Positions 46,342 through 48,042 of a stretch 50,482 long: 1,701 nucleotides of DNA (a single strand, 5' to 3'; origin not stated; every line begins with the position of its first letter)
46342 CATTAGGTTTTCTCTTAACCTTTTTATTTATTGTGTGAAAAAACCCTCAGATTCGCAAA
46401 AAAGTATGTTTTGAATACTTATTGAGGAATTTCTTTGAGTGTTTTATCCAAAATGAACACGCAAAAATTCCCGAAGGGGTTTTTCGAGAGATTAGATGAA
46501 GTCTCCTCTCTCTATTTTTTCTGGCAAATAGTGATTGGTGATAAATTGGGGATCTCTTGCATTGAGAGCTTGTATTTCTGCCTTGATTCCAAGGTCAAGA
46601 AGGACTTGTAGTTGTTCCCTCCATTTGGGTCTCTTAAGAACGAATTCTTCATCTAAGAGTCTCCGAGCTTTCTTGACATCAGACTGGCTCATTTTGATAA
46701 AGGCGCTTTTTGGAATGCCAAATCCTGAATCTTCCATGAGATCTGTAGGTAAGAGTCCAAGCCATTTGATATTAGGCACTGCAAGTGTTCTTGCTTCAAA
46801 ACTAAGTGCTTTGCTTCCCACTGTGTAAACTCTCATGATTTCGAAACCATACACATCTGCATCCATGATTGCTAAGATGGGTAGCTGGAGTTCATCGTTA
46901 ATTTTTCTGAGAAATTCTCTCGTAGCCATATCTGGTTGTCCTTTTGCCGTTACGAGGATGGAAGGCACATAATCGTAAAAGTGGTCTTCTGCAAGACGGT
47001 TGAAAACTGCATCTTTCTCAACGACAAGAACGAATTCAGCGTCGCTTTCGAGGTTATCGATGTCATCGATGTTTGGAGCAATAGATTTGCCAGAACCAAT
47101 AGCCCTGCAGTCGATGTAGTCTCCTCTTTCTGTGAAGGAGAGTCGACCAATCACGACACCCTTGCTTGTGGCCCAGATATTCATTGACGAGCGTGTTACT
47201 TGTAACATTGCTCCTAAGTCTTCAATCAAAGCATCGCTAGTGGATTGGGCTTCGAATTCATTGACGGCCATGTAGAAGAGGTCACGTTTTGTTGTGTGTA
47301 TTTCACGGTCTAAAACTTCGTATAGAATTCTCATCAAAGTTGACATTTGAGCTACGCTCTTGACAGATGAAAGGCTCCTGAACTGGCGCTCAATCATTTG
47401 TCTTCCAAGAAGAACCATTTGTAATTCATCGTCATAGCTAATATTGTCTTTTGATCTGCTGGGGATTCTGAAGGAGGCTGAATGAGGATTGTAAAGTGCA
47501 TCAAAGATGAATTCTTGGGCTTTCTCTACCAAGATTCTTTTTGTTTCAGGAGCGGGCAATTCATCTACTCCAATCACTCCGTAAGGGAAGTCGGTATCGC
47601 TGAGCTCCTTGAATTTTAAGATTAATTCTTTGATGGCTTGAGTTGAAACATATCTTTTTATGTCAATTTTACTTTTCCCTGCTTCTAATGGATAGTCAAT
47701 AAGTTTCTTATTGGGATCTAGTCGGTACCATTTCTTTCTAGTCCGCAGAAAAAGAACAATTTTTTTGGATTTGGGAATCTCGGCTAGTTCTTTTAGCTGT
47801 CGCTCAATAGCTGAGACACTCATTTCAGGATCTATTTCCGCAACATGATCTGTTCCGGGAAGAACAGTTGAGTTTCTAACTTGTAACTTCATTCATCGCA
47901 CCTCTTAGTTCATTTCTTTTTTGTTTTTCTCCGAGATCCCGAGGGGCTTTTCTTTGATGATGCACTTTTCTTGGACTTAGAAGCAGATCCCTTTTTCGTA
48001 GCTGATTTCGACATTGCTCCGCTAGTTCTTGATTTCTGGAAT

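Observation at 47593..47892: Top6A/Spo11 with a translated ~100-aa N-terminal extension that threads onto a ubiquitin-like beta-grasp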

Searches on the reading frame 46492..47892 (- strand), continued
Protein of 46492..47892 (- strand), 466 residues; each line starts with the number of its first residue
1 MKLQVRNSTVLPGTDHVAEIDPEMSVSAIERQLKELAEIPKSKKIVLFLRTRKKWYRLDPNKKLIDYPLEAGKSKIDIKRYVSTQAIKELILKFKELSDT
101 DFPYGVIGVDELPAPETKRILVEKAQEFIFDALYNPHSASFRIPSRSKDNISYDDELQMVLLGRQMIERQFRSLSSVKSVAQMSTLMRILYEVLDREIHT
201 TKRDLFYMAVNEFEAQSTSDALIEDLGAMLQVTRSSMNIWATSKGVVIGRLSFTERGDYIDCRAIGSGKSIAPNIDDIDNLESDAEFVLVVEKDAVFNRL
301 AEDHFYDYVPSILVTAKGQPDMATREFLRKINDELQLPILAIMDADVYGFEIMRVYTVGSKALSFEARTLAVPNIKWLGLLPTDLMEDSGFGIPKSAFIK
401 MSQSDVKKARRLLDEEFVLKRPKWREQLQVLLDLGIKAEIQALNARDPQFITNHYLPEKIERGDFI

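Call 65: search_protein_families(library=pfam, proteins=[P0130, P0144, P0153, P0167, P0182, P0187, P0217, P0244, P0247, P0264], max_evalue=0.01)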
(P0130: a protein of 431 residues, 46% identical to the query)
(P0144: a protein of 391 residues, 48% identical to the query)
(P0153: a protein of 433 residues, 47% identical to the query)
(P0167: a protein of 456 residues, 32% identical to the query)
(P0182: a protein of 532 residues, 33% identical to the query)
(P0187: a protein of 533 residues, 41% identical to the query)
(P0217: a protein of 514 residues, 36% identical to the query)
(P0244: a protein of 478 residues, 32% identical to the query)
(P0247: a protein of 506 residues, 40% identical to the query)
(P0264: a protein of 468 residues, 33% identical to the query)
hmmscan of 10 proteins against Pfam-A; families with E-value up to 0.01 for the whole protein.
P0130 (431 aa): 3 families
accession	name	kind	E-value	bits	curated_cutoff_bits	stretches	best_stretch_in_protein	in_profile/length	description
PF21180.3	TOP6A-Spo11_Toprim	-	1.4e-43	149.3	24.1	1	331-430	1-101/170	Topoisomerase 6 subunit A/Spo11, Toprim domain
PF04406.19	TP6A_N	-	2.6e-20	72.4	26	1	221-282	1-62/62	Type IIB DNA topoisomerase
PF20768.2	Topo_VI_alpha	-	0.0069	16.6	23.6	0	289-323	6-45/50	All-beta domain in DNA topoisomerase VI alpha subunit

P0144 (391 aa): 4 families
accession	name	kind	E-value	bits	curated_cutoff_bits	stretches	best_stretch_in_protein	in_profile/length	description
PF21180.3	TOP6A-Spo11_Toprim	-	1.5e-27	97.1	24.1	1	314-382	1-70/170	Topoisomerase 6 subunit A/Spo11, Toprim domain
PF04406.19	TP6A_N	-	9.6e-21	73.8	26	1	206-265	3-62/62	Type IIB DNA topoisomerase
PF20768.2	Topo_VI_alpha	-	4.3e-05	23.7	23.6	1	269-305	2-44/50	All-beta domain in DNA topoisomerase VI alpha subunit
PF01817.26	CM_2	-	0.0077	16.9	27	0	28-74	21-68/80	Chorismate mutase type II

P0153 (433 aa): 2 families
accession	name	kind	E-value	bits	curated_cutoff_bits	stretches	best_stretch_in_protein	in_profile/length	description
PF21180.3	TOP6A-Spo11_Toprim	-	3.6e-27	95.8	24.1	1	345-415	1-73/170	Topoisomerase 6 subunit A/Spo11, Toprim domain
PF04406.19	TP6A_N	-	1.3e-20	73.4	26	1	235-296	1-62/62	Type IIB DNA topoisomerase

P0167 (456 aa): 2 families
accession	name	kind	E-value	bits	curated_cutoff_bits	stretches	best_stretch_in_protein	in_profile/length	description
PF21180.3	TOP6A-Spo11_Toprim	-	7.7e-53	179.4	24.1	1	274-443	1-169/170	Topoisomerase 6 subunit A/Spo11, Toprim domain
PF04406.19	TP6A_N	-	1.6e-09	37.9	26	1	170-227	5-62/62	Type IIB DNA topoisomerase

P0182 (532 aa): 2 families
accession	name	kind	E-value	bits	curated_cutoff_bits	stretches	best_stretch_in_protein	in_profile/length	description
PF21180.3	TOP6A-Spo11_Toprim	-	4e-53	180.3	24.1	1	355-528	1-170/170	Topoisomerase 6 subunit A/Spo11, Toprim domain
PF04406.19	TP6A_N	-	1.7e-22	79.4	26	1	236-296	1-61/62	Type IIB DNA topoisomerase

P0187 (533 aa): 2 families
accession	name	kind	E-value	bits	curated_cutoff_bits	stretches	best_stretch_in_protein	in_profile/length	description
PF04406.19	TP6A_N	-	2.7e-19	69.2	26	1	297-358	1-62/62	Type IIB DNA topoisomerase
PF21180.3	TOP6A-Spo11_Toprim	-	6.3e-17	62.5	24.1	1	407-457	1-51/170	Topoisomerase 6 subunit A/Spo11, Toprim domain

P0217 (514 aa): 2 families
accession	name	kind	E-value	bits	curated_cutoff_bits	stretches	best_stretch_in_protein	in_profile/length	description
PF21180.3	TOP6A-Spo11_Toprim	-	4.7e-50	170.3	24.1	1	339-508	2-170/170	Topoisomerase 6 subunit A/Spo11, Toprim domain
PF04406.19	TP6A_N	-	1.1e-18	67.3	26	1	228-289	1-62/62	Type IIB DNA topoisomerase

P0244 (478 aa): 2 families
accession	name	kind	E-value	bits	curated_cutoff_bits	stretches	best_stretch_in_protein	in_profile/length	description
PF21180.3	TOP6A-Spo11_Toprim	-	3.8e-52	177.2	24.1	1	302-472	1-170/170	Topoisomerase 6 subunit A/Spo11, Toprim domain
PF04406.19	TP6A_N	-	1.1e-13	51.2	26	1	194-253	3-62/62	Type IIB DNA topoisomerase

P0247 (506 aa): 2 families
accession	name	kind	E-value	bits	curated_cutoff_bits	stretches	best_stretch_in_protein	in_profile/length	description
PF21180.3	TOP6A-Spo11_Toprim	-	1.5e-39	136.2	24.1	1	299-458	1-155/170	Topoisomerase 6 subunit A/Spo11, Toprim domain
PF04406.19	TP6A_N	-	4.6e-23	81.3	26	1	189-249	2-62/62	Type IIB DNA topoisomerase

P0264 (468 aa): 2 families
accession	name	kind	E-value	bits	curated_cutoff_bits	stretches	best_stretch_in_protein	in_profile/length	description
PF21180.3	TOP6A-Spo11_Toprim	-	5.2e-55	186.5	24.1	1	295-462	1-170/170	Topoisomerase 6 subunit A/Spo11, Toprim domain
PF04406.19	TP6A_N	-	3.9e-08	33.4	26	1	187-247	2-62/62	Type IIB DNA topoisomerase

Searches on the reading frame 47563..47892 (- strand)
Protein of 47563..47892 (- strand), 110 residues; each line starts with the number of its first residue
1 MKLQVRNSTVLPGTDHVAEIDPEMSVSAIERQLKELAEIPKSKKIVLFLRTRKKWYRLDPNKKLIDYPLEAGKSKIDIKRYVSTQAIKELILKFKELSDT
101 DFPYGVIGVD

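Call 13: search_protein_families(library=pfam, alignment_id=A1, max_evalue=1)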
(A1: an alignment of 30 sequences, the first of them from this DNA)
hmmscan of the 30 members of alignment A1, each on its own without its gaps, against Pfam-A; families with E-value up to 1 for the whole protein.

A. member 1, seq(110 aa): 1 family
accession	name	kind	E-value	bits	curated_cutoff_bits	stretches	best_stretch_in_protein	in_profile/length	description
PF00240.29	ubiquitin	-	0.082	13.1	25.4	1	4-48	2-43/72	Ubiquitin family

B. families by the number of members that match (of 30 scanned): 40 families (the first 25 are shown)
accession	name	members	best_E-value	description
PF00240.29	ubiquitin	12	2.1e-07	Ubiquitin family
PF11543.14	UN_NPL4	11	0.00018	Nuclear pore localisation protein NPL4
PF11976.14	Rad60-SLD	5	5.6e-08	Ubiquitin-2 like Rad60 SUMO-like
PF21989.2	RA_2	2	0.00021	RA like domain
PF11470.14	TUG-UBL1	2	0.0036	TUG ubiquitin-like domain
PF00564.30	PB1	2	0.014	PB1 domain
PF00992.25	Troponin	1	0.0015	Troponin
PF15743.10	SPATA1_C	1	0.0019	Spermatogenesis-associated C-terminus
PF11419.13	DUF3194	1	0.0043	Protein of unknown function (DUF3194)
PF04468.17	PSP1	1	0.0065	PSP1 C-terminal conserved region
PF07761.17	DUF1617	1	0.011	Protein of unknown function (DUF1617)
PF16511.11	FERM_f0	1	0.013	N-terminal or F0 domain of Talin-head FERM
PF02387.20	IncFII_repA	1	0.032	IncFII RepA protein family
PF18037.7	Ubiquitin_5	1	0.032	Ubiquitin-like domain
PF08030.17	NAD_binding_6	1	0.039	Ferric reductase NAD binding domain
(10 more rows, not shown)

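Call 14: search_solved_structures(query=A1, max_evalue=10, show_alignments=3)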
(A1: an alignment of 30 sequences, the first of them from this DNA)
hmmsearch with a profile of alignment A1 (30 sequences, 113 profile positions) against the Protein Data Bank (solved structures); distinct sequences matched with E-value up to 10: 342 (the best 60 are shown).
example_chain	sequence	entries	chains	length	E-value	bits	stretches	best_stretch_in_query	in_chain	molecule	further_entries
8q7r_U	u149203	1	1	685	1.2e-37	131.9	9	14-76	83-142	Ubiquitin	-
8pql_U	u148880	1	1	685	2.3e-37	131.1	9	14-76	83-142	Ubiquitin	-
8pql_E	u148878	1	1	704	3e-37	130.7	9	14-76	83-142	Polyubiquitin-C,Nucleotide exchange factor SIL1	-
7yui_A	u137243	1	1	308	4e-18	69.1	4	14-76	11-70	Polyubiquitin-C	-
5b83_A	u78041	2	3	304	4.4e-18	68.9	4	14-76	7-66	tetra ubiquitin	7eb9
5h07_A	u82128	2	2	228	6.7e-14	55.5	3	14-76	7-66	Polyubiquitin-C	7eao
5vix_A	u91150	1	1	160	3.5e-10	43.5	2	10-76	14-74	Polyubiquitin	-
6njd_A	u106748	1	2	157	4.7e-10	43.1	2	14-83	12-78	Di-ubiquitin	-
2y5b_B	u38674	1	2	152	6.9e-10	42.5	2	14-76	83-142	UBIQUITIN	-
5oe7_B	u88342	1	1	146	7.8e-10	42.4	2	14-78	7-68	Polyubiquitin-C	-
6kbe_G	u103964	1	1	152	8e-10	42.3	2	14-76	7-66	Polyubiquitin-C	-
4zqs_A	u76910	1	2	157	9e-10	42.2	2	14-76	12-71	ubiquitin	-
4ksl_D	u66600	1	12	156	1.1e-09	41.9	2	14-76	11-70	Polyubiquitin-C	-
3u30_A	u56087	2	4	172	1.4e-09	41.6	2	14-76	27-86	linear di-ubiquitin | Di-Ubiquitin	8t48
2zvn_A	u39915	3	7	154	1.7e-09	41.3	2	14-76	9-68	UBC protein | Ubiquitin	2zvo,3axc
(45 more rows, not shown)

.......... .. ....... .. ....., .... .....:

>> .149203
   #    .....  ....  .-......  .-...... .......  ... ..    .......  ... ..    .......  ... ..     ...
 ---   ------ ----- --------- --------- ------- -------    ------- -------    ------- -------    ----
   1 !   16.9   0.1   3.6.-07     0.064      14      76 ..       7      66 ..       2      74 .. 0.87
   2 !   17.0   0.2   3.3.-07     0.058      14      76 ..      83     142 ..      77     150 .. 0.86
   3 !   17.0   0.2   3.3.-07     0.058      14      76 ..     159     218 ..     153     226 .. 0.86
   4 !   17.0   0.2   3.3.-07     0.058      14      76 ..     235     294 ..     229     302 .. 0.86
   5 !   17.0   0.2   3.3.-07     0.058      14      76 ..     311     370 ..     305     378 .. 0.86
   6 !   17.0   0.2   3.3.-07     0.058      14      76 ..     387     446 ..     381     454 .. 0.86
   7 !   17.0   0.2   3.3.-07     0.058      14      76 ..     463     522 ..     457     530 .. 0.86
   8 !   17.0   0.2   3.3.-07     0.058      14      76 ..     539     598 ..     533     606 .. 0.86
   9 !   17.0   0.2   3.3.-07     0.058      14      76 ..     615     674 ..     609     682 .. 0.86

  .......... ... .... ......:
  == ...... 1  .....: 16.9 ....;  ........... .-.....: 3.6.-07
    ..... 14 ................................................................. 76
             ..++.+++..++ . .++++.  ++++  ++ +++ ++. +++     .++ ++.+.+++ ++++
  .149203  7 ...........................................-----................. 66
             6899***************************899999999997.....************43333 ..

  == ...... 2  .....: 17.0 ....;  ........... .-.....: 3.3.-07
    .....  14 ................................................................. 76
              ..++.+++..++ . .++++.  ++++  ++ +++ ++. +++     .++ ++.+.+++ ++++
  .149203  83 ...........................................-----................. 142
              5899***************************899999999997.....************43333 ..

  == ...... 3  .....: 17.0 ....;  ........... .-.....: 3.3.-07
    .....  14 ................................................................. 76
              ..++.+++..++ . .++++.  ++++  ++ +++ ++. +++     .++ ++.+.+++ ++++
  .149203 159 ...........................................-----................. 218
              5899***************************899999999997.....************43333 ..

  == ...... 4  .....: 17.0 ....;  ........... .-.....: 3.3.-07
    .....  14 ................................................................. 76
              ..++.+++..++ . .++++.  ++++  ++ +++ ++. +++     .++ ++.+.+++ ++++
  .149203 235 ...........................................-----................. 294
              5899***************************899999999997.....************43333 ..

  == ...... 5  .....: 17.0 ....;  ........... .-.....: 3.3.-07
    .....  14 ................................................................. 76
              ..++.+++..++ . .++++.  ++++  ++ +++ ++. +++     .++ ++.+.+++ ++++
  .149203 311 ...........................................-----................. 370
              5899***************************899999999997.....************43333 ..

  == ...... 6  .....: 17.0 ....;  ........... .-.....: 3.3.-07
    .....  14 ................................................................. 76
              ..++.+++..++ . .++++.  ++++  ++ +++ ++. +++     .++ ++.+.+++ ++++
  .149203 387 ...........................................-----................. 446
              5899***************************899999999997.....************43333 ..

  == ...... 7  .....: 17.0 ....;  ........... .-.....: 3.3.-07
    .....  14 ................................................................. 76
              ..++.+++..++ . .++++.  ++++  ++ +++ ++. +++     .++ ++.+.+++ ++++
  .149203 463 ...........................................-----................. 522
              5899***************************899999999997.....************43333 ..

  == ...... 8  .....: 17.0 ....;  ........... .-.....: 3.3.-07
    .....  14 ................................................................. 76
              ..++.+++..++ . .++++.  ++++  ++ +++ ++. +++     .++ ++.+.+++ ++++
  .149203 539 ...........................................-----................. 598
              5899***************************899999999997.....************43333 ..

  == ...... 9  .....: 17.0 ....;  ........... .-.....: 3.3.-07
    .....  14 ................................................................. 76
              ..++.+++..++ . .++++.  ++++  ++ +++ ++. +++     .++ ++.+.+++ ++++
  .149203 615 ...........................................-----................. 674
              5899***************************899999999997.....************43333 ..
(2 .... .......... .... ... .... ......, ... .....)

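Call 23: predict_structure(alignment_id=A1)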
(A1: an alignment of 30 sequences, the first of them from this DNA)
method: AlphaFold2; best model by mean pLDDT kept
length: 110 residues; sequences in the alignment: 30
mean_pLDDT: 88.7   pTM: 0.72
mean pLDDT of the five models: 88.7, 88.3, 87.2, 86.4, 83.8
residues with pLDDT >= 90: 78; 70-90: 17; 50-70: 15; < 50: 0
segments of 3 or more residues with pLDDT < 50: none
pLDDT, mean of each block of 10 residues (from residue 1): 94 93 96 95 96 95 95 93 89 72 57
secondary structure, 60 per line:
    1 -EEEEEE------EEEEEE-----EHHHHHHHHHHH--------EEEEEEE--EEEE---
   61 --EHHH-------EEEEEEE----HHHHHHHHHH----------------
elements in order: E2-7 E14-19 H26-36 E45-51 E54-57 E74-80 H85-94

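Call 26: fold_search(model_id=the predicted structure, library=pdb)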
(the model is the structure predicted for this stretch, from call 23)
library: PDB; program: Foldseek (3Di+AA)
matches with E <= 10: 1530; with E <= 0.001: 32
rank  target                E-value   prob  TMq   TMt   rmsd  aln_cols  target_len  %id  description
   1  6xx0_C                2.4e-04  1.00  0.53  0.73   3.3        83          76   18  Crystal structure of NEMO in complex with Ubv-LIN (released 2021-02-03)
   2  4a3p                  3.5e-04  1.00  0.52  0.30   3.7        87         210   14  Structure of USP15 DUSP-UBL deletion mutant (released 2011-11-16)
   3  9emk_F                4.5e-04  1.00  0.53  0.75   3.1        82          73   18  DupA from legionella covalently bound to ubiquitin-based probe (released 2024-10-16)
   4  6bva_B                4.8e-04  1.00  0.55  0.72   3.0        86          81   17  Ubiquitin Variant (UbV.Fl10.1) bound to a human Skp1-Fbl10 fragment complex. (released 2018-07-18)
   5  1yj1_C                4.8e-04  1.00  0.51  0.70   3.5        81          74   20  X-ray Crystal Structure of a Chemically Synthesized [D-Gln35]Ubiquitin (released 2005-06-14)
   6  5w46_B                5.5e-04  1.00  0.54  0.74   3.0        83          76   17  Structure of S65D Phosphomimetic Ubiquitin Refined at 1.2 Angstroms Resolution (released 2017-07-05)
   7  2fcm_A                5.5e-04  1.00  0.50  0.70   3.6        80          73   20  X-ray Crystal Structure of a Chemically Synthesized [D-Gln35]Ubiquitin with a Cubic Space Group (released 2006-01-31)
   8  5v5h_B                5.5e-04  1.00  0.51  0.68   3.7        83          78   19  OTU protease of Crimean Congo Hemorrhagic Fever Virus bound to ubiquitin variant CC.2 (released 2017-05-10)
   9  6jky_C                5.5e-04  1.00  0.51  0.70   3.6        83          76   18  Crystal structure of MvcA-UBE2N-Ub complex from Legionella pneumophila (released 2019-12-18)
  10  3dqv_A                5.8e-04  1.00  0.51  0.68   3.4        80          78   21  Structural Insights into NEDD8 Activation of Cullin-RING Ligases: Conformational Control of Conjugation (released 2008-09-30)
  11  9erz_B                5.8e-04  1.00  0.45  0.53   8.1        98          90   16  Structure of CBL-TKBD bound to Ubiquitin-fused CBLock peptide (released 2025-05-14)
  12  4mel_A                6.6e-04  1.00  0.63  0.34   2.5        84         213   18  Crystal Structure of the human USP11 DUSP-UBL domains (released 2014-05-07)
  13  2mi8_MODEL_1_A        7.0e-04  1.00  0.54  0.74   3.0        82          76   18  Solution structure of lysine-free (K0) ubiquitin (released 2014-04-02)
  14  1yj1_A                7.0e-04  1.00  0.46  0.65   3.8        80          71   19  X-ray Crystal Structure of a Chemically Synthesized [D-Gln35]Ubiquitin (released 2005-06-14)
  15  2zcb_A                7.9e-04  1.00  0.55  0.77   2.8        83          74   17  Crystal Structure of ubiquitin P37A/P38A (released 2007-11-20)
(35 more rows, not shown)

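Call 29: find_homologous_proteins(query=A1, max_evalue=0.001)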
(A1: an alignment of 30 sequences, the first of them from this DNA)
Query A1 (30 sequences): 2808 candidates shared short words with the query, none scored E <= 0.001.
